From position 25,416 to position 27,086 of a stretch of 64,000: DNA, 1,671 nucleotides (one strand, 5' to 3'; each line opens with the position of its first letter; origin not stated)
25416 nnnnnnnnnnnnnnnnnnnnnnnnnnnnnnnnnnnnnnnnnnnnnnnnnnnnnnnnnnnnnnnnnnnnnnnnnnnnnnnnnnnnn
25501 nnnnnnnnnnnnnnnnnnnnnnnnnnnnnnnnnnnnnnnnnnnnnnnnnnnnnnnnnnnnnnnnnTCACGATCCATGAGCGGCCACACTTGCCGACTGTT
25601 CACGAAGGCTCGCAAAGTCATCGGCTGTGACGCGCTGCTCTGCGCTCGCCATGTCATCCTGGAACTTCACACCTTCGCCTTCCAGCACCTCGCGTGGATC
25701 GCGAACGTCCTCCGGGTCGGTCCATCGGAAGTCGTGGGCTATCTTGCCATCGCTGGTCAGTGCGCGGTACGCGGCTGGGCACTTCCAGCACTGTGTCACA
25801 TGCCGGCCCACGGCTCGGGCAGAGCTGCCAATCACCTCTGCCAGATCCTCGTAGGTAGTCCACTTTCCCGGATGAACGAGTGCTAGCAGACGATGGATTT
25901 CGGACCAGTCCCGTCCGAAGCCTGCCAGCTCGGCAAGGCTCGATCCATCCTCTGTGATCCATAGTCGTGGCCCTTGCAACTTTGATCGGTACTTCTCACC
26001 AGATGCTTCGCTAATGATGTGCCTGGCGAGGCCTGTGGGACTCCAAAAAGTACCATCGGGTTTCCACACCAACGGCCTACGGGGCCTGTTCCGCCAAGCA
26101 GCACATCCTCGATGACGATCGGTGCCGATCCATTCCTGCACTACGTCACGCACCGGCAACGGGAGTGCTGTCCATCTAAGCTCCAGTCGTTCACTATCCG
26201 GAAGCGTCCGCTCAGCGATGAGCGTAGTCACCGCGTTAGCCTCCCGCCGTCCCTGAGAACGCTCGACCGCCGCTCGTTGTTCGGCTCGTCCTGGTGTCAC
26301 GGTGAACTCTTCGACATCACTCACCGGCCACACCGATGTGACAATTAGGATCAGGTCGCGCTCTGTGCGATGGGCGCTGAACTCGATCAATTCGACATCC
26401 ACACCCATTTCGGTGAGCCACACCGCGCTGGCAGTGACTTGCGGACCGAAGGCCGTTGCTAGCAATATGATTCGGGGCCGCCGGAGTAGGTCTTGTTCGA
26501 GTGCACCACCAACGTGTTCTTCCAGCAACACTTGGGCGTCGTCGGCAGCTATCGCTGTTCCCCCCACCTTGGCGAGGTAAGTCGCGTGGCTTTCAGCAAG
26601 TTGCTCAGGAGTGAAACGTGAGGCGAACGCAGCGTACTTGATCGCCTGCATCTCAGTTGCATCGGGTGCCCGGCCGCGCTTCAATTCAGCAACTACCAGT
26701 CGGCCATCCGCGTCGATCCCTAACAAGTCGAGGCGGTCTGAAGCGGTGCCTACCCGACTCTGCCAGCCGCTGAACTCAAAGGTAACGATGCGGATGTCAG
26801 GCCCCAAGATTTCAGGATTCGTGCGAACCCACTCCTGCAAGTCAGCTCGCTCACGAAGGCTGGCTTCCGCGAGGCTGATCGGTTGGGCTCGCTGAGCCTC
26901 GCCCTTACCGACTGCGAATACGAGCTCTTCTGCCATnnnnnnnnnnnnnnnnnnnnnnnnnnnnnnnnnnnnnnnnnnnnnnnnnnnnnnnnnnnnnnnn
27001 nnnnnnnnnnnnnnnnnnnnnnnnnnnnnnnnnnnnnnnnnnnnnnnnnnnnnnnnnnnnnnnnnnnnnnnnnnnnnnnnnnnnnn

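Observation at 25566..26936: Single-gene cargo islet encoding a NucS/RecB-like nuclease fused to a non-catalytic MGMT/ATL-like alkylguanine-binding domain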

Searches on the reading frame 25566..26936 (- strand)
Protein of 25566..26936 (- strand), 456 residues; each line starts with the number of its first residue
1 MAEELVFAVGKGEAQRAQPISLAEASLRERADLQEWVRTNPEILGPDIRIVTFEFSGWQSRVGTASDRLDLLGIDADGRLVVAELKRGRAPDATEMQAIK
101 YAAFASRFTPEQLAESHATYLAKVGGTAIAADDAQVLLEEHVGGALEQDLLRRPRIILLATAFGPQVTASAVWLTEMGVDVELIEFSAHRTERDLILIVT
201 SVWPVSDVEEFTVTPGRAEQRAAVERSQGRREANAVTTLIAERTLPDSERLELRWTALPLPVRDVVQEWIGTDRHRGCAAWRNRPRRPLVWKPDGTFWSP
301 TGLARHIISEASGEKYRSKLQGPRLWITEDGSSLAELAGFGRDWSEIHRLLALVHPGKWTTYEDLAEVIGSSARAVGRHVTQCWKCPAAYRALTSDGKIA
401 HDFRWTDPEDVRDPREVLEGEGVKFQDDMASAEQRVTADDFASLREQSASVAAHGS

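Call 7: search_protein_families(library=pfam, proteins=[window:25566-26936:-], max_evalue=1)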
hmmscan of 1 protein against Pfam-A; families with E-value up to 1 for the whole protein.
window:25566-26936:- (456 aa): 4 families
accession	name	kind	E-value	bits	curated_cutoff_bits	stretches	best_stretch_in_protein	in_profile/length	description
PF01035.26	DNA_binding_1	-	1.7e-06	28.2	27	1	346-423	5-81/81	6-O-methylguanine DNA methyltransferase, DNA binding domain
PF01939.22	NucS_C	-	0.036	14.5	24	1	31-91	3-56/124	Endonuclease NucS C-terminal domain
PF12705.13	PDDEXK_1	-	0.085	13.2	22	1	26-106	91-170/247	PD-(D/E)XK nuclease superfamily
PF23004.2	PHDvar_NSD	-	0.095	13.2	27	1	377-390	10-23/47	Histone-lysine N-methyltransferase NSD-like, variant PHD zinc finger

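Call 8: search_protein_families(library=ncbifam, proteins=[window:25566-26936:-], max_evalue=1)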
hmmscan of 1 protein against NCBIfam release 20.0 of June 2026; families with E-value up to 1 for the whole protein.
window:25566-26936:- (456 aa): 4 families
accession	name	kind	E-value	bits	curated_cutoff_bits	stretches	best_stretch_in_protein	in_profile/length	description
NF003270.0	PRK04247.1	equivalog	1.4e-07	30.8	216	1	29-102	129-195/250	endonuclease NucS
TIGR00589.1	ogt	superfamily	0.011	15.7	46.4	1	346-380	6-42/80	methylated-DNA--[protein]-cysteine S-methyltransferase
NF002876.0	PRK03298.1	equivalog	0.14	11.5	252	1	31-102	106-169/224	endonuclease NucS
NF041132.1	DNA_protcyst_Mta_Thcoc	equivalog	0.18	11.7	250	1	350-379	101-130/169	methylated-DNA--protein-cysteine methyltransferase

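Call 9: search_protein_families(library=padloc, proteins=[window:25566-26936:-], max_evalue=1)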
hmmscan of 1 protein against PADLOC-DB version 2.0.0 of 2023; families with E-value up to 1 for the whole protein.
window:25566-26936:- (456 aa): 9 families
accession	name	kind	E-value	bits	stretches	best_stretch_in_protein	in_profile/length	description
PDLC04909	PDC-S11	-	1e-47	161.5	1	6-238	3-230/347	-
PDLC04913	PDC-S11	-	3.1e-43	146.3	1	15-228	12-221/375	-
PDLC04915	PDC-S11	-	6.3e-35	119.1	1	6-232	3-223/379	-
PDLC04910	PDC-S11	-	2e-32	110.8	1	21-227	18-219/359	-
PDLC04916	PDC-S11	-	2e-25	87.6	1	17-215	12-196/358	-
PDLC04944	PDC-S18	-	2.8e-06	24.9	1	19-105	12-92/307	-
PDLC04824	PDC-S02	-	1.1e-05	22.8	1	62-134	216-281/308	-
PDLC04799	PDC-S02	-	0.011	12.9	1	67-130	221-277/308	-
PDLC04946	PDC-S18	-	0.011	12.8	1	23-90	35-97/365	-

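Call 10: search_protein_families(library=phrogs, proteins=[window:25566-26936:-], max_evalue=1)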
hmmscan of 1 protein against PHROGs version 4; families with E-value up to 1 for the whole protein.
window:25566-26936:- (456 aa): 1 family
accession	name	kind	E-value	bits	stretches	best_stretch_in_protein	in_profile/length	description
phrog_539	-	integration and excision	0.36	11.5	1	353-398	7-52/80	excisionase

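Call 11: search_solved_structures(query=window:25566-26936:-, max_evalue=10, show_alignments=3)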
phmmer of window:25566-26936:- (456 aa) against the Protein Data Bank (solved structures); distinct sequences matched with E-value up to 10: 4.
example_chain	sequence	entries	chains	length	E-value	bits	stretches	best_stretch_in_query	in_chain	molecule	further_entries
1ukm_B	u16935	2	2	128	0.047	15.9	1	240-306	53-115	EMS16 B chain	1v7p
5gke_A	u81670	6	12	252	0.048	15.8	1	29-94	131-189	Endonuclease EndoMS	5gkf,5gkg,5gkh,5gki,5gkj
2vld_A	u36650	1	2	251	0.69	12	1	69-96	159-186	Endonuclease NucS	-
8qfw_A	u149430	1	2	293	0.71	12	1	164-231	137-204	Chronophin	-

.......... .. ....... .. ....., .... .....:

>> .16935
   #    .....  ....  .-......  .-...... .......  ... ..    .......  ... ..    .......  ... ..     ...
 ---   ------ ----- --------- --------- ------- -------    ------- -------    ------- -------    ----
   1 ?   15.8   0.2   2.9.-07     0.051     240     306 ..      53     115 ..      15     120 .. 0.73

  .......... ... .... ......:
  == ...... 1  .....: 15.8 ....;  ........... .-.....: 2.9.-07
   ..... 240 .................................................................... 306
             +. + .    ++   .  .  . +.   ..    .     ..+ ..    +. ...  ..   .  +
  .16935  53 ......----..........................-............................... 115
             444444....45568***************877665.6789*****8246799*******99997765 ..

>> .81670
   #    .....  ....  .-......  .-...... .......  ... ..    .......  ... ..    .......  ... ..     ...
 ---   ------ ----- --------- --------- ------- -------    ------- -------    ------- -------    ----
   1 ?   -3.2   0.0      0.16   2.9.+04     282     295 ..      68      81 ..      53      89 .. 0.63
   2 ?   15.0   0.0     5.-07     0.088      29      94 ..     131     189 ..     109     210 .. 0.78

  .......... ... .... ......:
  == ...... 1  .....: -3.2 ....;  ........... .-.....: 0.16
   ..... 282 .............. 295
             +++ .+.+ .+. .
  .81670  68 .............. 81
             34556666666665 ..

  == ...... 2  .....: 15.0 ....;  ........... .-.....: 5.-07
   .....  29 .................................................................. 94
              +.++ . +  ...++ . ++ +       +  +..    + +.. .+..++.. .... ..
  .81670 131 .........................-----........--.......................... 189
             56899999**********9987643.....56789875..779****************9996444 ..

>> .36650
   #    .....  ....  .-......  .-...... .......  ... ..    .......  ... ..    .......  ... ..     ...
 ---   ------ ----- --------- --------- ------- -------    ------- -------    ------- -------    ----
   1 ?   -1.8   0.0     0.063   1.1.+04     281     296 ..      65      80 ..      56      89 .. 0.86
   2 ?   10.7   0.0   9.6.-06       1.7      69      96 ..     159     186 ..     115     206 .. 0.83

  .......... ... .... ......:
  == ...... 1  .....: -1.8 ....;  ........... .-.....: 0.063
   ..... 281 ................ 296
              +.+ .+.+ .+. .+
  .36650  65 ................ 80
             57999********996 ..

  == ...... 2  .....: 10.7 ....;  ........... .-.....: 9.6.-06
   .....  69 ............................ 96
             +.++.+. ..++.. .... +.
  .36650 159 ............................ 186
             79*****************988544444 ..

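Call 12: find_homologous_proteins(query=window:25566-26936:-, max_evalue=0.001)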
Query window:25566-26936:- (456 aa): 455 proteins with E <= 0.001 among 8000 candidates; the best 120 are listed.
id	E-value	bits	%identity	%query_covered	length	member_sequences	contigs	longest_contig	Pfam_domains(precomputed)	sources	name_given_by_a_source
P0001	0.0e+0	1016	100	100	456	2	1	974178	PF01035.27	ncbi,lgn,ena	-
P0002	2.3e-261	885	90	98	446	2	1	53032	PF01035.27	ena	-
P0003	3.2e-255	865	88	98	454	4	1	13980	PF01035.27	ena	-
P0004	2.1e-252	856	86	100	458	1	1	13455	PF01035.27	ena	-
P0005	7.7e-209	712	74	97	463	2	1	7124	PF01035.27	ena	-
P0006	1.5e-161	556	58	96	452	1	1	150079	PF01035.27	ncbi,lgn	ncbi:MAG: hypothetical protein AMXMBFR23_17570 [Chloroflexota bacterium]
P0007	6.1e-161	554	60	95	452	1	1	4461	-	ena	-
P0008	1.9e-160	553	59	96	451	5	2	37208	PF01035.27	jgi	-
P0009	8.3e-160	551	58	98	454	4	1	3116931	PF01035.27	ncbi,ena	-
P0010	1.7e-159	550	57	98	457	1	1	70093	PF01035.27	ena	-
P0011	5.9e-159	548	58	98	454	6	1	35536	PF01035.27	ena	-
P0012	9.1e-158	544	59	96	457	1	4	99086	PF01035.27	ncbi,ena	-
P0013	1.1e-156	540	59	96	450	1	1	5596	-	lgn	-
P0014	1.0e-155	537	59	99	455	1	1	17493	PF01035.27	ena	-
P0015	1.1e-155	537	58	96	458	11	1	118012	PF01035.27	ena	-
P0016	3.2e-155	536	58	98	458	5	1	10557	PF01035.27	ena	-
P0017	1.6e-154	533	57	97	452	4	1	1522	PF01035.27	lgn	-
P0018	4.7e-153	528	57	98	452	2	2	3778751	PF01035.27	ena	-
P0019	6.2e-153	528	58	96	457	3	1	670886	PF01035.27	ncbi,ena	-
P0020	1.4e-151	524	57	98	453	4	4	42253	PF01035.27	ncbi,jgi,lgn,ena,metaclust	metaclust:\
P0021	1.7e-151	523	56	96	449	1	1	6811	PF01035.27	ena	-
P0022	2.0e-151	523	57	96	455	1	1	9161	PF01035.27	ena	-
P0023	4.1e-151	522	57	98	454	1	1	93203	PF01035.27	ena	-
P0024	6.4e-151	521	57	94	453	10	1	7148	PF01035.27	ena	-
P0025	5.4e-150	518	57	98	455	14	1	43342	PF01035.27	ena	-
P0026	3.7e-149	516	56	96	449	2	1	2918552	PF01035.27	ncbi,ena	-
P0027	6.5e-148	512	55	97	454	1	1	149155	PF01035.27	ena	-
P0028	1.6e-147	510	70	75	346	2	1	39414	-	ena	-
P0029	3.7e-147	509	55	97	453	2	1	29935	PF01035.27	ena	-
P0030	8.9e-147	508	55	98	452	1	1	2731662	PF01035.27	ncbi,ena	-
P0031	1.1e-146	507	54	96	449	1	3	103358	PF01035.27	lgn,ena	-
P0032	1.3e-146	507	57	96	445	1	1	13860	PF01035.27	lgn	-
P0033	1.8e-146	507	56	99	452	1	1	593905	PF01035.27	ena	-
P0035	6.8e-146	505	55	97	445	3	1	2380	PF01035.27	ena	-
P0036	1.1e-145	504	57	97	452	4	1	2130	PF01035.27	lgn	-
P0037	2.3e-145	503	57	93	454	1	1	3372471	PF01035.27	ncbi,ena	-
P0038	4.6e-145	502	56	96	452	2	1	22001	PF01035.27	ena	-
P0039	4.6e-145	502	59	89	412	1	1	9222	PF01035.27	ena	-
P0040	1.4e-144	501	59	88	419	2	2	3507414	PF01035.27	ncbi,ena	-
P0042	5.3e-143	495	54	98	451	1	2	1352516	PF01035.27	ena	-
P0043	3.7e-142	493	55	98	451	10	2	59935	PF01035.27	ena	-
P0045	8.6e-141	488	55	98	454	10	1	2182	PF01035.27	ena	-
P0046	6.9e-139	482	51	96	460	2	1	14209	PF01035.27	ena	-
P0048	1.5e-135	471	53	98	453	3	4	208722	PF01035.27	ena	-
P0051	2.9e-120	420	47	97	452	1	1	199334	PF01035.27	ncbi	-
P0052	2.9e-120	420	49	97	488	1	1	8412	PF01035.27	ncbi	-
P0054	8.1e-119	416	48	97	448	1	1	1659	PF01035.27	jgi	jgi:alkylated DNA nucleotide flippase Atl1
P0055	4.0e-118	413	47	97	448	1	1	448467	PF01035.27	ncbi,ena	-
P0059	1.0e-116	409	48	93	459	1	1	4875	PF01035.27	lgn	-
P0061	3.0e-116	407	47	97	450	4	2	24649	PF01035.27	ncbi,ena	-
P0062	4.4e-116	407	49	96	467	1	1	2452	PF01035.27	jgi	jgi:alkylated DNA nucleotide flippase Atl1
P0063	5.2e-116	406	48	96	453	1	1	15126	PF01035.27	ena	-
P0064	9.8e-116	405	46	97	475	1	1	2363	PF01035.27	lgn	-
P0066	1.7e-115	405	46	98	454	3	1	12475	PF01035.27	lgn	-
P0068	3.8e-115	404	46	97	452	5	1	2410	PF01035.27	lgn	-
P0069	6.0e-115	403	45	97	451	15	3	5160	PF01035.27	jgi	jgi:alkylated DNA nucleotide flippase Atl1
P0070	1.9e-114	401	49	96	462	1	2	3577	PF01035.27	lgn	-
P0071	2.3e-114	401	46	98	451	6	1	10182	PF01035.27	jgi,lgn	-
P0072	2.9e-114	401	46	97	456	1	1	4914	PF01035.27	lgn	-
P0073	3.5e-114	400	47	97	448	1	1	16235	PF01035.27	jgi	jgi:alkylated DNA nucleotide flippase Atl1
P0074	5.3e-114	400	48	97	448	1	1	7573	PF01035.27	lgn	-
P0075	1.1e-113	399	47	96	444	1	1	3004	PF01035.27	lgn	-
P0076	1.1e-113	399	47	92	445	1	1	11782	PF01035.27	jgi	jgi:alkylated DNA nucleotide flippase Atl1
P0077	1.3e-113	398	47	97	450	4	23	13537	PF01035.27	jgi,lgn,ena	-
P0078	4.3e-113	397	47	93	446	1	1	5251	PF01035.27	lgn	-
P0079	6.8e-113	396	46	97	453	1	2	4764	PF01035.27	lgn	-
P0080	8.6e-113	396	44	97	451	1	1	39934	PF01035.27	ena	-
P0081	1.1e-112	395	46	98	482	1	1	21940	PF01035.27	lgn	-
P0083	1.8e-112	395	46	97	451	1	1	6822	PF01035.27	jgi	jgi:alkylated DNA nucleotide flippase Atl1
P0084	2.1e-112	394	46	97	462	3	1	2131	PF01035.27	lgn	-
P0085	4.2e-112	394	47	97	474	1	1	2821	PF01035.27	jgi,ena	-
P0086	4.5e-112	393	44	98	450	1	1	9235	PF01035.27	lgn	-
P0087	1.5e-111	392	48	95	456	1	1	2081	PF01035.27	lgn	-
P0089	3.5e-111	390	48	93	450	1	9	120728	PF01035.27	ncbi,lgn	-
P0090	4.2e-111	390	46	96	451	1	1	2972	PF01035.27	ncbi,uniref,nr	ncbi:MGMT family protein [Georgenia sp. 10Sc9-8]|uniref:MGMT family protein n=1 Tax=Georgenia haloto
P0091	4.4e-111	390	45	98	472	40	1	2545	PF01035.27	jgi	jgi:alkylated DNA nucleotide flippase Atl1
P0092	4.8e-111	390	44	97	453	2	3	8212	PF01035.27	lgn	-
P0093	5.1e-111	390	45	97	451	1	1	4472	PF01035.27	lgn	-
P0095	1.3e-110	389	45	99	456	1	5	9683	PF01035.27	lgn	-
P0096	1.4e-110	389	46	97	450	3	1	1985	PF01035.27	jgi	jgi:alkylated DNA nucleotide flippase Atl1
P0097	1.9e-110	388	47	97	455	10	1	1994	PF01035.27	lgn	-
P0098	2.4e-110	388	47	97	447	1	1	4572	PF01035.27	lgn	-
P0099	4.3e-110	387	48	97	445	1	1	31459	PF01035.27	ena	-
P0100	6.1e-110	386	46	94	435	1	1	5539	PF01035.27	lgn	-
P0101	8.1e-110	386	44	97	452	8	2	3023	PF01035.27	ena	-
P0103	1.6e-109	385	46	97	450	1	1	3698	PF01035.27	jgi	jgi:alkylated DNA nucleotide flippase Atl1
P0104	6.0e-109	383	47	95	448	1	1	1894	PF01035.27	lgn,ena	-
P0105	8.0e-109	383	45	97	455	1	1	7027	PF01035.27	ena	-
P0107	1.1e-108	382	43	97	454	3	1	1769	PF01035.27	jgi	jgi:alkylated DNA nucleotide flippase Atl1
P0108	1.8e-108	382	46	97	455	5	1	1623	PF01035.27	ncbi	-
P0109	2.4e-108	381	44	97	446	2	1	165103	PF01035.27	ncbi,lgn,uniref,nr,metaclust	ncbi:hypothetical protein GOHSU_16_01060 [Gordonia hirsuta DSM 44140 = NBRC 16056]|uniref:Uncharacte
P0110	3.4e-108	381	46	96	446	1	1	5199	PF01035.27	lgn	-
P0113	1.5e-107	379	47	96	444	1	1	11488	PF01035.27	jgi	jgi:alkylated DNA nucleotide flippase Atl1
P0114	2.4e-107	378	45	98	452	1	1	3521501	PF01035.27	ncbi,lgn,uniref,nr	ncbi:MGMT family protein [Sanguibacter antarcticus]|uniref:Alkylated DNA nucleotide flippase Atl1 n=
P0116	1.4e-106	375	44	96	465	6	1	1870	PF01035.27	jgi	jgi:alkylated DNA nucleotide flippase Atl1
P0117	5.5e-106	373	44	98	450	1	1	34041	PF01035.27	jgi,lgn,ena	-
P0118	6.8e-106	373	44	95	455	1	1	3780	PF01035.27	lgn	-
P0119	2.7e-105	371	46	97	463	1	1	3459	PF01035.27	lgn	-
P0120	5.9e-105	370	45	93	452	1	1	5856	PF01035.27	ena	-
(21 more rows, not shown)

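Call 22: find_encoding_contigs(protein=window:25566-26936:-, flank=10000, max_places=3)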
Protein window:25566-26936:- (456 aa): 1 contig read that carries it; 1 place shown.
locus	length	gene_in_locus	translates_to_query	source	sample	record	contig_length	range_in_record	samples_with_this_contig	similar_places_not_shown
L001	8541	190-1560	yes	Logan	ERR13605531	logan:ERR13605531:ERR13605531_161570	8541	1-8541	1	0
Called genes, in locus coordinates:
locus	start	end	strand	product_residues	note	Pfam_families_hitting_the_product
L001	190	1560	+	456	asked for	PF01035:DNA_binding_1 (weak)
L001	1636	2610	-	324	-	PF00491:Arginase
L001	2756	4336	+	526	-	PF07969:Amidohydro_3, PF01979:Amidohydro_1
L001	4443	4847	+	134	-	-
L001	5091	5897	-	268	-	PF00378:ECH_1, PF16113:ECH_2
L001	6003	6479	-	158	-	PF04073:tRNA_edit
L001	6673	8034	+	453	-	PF13433:Peripla_BP_5, PF13458:Peripla_BP_6, PF01094:ANF_receptor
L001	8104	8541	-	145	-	?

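Call 23: find_encoding_contigs(protein=P0002, flank=10000, max_places=2)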
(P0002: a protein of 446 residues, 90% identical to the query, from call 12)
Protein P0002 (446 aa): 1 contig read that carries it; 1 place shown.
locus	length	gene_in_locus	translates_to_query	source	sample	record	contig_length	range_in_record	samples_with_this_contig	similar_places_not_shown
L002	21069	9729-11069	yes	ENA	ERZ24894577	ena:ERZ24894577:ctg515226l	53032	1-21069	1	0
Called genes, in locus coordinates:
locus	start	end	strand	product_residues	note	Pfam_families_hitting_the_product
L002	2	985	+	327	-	?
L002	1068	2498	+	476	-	PF00753:Lactamase_B, PF00581:Rhodanese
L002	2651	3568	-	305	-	PF02129:Peptidase_S15, PF01738:DLH (weak), PF20434:BD-FAE (weak), PF12146:Hydrolase_4, PF00561:Abhydrolase_1, PF12697:Abhydrolase_6, PF00326:Peptidase_S9, PF05448:AXE1, +1 more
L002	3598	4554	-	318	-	PF01522:Polysacc_deac_1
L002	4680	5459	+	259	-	PF00106:adh_short, PF08659:KR, PF13561:adh_short_C2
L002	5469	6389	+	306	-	PF01522:Polysacc_deac_1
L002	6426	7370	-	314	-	PF00892:EamA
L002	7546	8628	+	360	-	PF00296:Bac_luciferase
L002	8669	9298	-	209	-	-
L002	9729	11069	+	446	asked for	PF01035:DNA_binding_1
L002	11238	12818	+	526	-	PF07969:Amidohydro_3, PF01979:Amidohydro_1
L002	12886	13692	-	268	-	PF00378:ECH_1, PF16113:ECH_2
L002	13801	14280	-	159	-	PF04073:tRNA_edit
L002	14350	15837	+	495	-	PF13433:Peripla_BP_5, PF13458:Peripla_BP_6, PF01094:ANF_receptor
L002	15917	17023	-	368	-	PF02653:BPD_transp_2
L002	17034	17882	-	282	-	PF02653:BPD_transp_2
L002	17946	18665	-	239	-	PF00005:ABC_tran, PF13304:AAA_21 (faint)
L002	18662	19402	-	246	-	PF00005:ABC_tran, PF02463:SMC_N (faint), PF13304:AAA_21 (faint), PF12399:BCA_ABC_TP_C (weak)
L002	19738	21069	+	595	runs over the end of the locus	PF02538:Hydantoinase_B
